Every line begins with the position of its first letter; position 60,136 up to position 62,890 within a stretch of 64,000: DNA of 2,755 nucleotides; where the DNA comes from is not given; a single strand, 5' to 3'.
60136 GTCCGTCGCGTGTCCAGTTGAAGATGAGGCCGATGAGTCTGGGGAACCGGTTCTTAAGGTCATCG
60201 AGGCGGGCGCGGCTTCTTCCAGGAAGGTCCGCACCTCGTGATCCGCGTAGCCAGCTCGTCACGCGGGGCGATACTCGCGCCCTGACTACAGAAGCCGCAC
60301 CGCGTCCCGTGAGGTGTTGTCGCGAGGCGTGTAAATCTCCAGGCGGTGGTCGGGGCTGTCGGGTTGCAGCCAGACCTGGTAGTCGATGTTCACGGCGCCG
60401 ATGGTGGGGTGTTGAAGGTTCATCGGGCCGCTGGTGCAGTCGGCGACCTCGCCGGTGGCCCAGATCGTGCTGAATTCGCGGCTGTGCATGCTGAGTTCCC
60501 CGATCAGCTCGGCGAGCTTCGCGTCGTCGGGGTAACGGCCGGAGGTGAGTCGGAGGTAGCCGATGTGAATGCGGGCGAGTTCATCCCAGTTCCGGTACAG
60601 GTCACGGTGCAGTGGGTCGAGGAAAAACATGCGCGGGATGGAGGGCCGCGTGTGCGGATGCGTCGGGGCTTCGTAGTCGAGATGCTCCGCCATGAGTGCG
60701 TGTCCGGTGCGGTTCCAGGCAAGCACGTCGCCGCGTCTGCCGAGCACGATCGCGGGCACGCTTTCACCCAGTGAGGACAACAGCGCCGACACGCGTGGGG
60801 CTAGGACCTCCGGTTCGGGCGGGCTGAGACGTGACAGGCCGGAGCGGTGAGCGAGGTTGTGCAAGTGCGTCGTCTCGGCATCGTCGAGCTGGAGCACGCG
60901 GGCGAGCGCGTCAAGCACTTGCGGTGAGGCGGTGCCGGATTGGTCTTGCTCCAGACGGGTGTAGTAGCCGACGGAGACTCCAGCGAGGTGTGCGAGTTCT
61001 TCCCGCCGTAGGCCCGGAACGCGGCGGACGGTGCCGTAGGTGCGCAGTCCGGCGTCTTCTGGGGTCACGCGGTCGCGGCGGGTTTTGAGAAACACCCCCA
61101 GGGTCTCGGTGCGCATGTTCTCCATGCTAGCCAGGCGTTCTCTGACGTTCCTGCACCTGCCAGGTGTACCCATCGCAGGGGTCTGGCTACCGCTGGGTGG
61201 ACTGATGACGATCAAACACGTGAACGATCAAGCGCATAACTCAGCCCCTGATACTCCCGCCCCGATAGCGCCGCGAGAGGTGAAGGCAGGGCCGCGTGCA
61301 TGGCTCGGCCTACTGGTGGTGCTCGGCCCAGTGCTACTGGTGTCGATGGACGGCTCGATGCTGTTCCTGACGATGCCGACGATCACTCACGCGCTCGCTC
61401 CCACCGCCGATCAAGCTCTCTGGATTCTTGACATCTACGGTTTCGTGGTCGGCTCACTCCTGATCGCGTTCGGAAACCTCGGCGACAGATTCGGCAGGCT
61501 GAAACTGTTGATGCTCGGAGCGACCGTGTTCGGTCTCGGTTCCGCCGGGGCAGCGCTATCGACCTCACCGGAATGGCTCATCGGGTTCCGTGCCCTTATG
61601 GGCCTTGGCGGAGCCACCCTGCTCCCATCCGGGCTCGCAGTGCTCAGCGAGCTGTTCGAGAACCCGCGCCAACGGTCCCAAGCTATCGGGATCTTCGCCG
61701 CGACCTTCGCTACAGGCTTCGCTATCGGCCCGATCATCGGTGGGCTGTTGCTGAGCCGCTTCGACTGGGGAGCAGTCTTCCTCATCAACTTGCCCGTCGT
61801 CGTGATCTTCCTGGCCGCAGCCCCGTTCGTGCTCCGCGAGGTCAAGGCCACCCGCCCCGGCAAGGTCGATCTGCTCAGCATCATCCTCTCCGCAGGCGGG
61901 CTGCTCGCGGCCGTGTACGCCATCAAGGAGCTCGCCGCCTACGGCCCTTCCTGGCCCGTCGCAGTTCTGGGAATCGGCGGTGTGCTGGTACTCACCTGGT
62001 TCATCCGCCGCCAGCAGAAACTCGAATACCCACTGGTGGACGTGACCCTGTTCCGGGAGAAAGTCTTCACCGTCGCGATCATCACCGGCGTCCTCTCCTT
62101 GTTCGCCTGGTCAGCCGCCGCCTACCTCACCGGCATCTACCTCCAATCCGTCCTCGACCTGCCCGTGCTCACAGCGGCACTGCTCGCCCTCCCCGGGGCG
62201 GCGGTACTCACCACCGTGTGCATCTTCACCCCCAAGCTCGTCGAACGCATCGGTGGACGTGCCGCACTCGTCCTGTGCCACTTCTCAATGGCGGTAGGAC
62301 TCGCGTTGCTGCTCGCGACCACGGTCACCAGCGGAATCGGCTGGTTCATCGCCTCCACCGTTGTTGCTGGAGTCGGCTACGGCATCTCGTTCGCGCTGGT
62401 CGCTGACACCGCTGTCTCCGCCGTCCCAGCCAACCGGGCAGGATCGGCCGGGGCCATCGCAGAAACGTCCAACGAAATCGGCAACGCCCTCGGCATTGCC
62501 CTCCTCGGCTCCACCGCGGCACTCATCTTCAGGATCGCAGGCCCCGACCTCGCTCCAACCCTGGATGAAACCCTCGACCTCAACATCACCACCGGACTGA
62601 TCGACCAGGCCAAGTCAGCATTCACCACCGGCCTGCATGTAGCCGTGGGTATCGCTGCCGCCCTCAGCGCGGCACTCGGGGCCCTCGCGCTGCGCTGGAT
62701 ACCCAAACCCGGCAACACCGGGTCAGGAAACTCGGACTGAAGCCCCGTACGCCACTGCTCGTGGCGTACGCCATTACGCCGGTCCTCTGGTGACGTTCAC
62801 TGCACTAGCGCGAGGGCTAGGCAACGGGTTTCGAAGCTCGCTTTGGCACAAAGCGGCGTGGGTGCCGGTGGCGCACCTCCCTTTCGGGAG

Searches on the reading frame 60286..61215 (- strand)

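Call 66: search_protein_families(library=pfam, proteins=[window:60286-61215:-], max_evalue=0.00001)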
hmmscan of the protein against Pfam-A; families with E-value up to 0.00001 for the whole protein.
window:60286-61215:- (309 aa): 3 families
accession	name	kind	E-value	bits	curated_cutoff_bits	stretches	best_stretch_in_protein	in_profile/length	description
PF17765.7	MLTR_LBD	-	3.3e-45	154.6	26.3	1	140-309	3-168/168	MmyB-like transcription regulator ligand binding domain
PF13560.12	HTH_31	-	7.5e-12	45.8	27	1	39-118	2-64/64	Helix-turn-helix domain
PF01381.28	HTH_3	-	4.6e-07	30.2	23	1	68-111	9-51/55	Helix-turn-helix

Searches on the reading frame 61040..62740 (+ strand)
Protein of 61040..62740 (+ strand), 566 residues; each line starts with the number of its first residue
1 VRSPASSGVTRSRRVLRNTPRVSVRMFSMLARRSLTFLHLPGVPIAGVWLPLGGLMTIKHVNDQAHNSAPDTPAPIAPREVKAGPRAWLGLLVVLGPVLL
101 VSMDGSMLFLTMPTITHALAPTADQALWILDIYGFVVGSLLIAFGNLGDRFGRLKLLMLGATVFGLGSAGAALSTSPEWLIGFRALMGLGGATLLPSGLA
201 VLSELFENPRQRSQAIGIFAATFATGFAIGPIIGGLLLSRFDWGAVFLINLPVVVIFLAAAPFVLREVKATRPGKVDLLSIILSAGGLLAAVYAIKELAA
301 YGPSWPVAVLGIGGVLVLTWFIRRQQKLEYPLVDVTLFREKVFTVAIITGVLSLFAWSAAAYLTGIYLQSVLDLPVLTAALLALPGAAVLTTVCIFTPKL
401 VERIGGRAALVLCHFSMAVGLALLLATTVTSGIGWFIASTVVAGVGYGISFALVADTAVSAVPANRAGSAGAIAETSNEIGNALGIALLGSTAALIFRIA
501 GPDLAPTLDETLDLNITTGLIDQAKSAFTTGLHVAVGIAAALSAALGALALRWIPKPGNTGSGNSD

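Call 66: search_protein_families(library=pfam, proteins=[window:61040-62740:+], max_evalue=0.00001)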
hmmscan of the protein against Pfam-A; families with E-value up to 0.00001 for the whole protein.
window:61040-62740:+ (566 aa): 1 family
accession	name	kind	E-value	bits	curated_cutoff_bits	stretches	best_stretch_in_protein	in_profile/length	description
PF07690.21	MFS_1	-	3.5e-50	171.3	33.4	1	99-485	6-346/347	Major Facilitator Superfamily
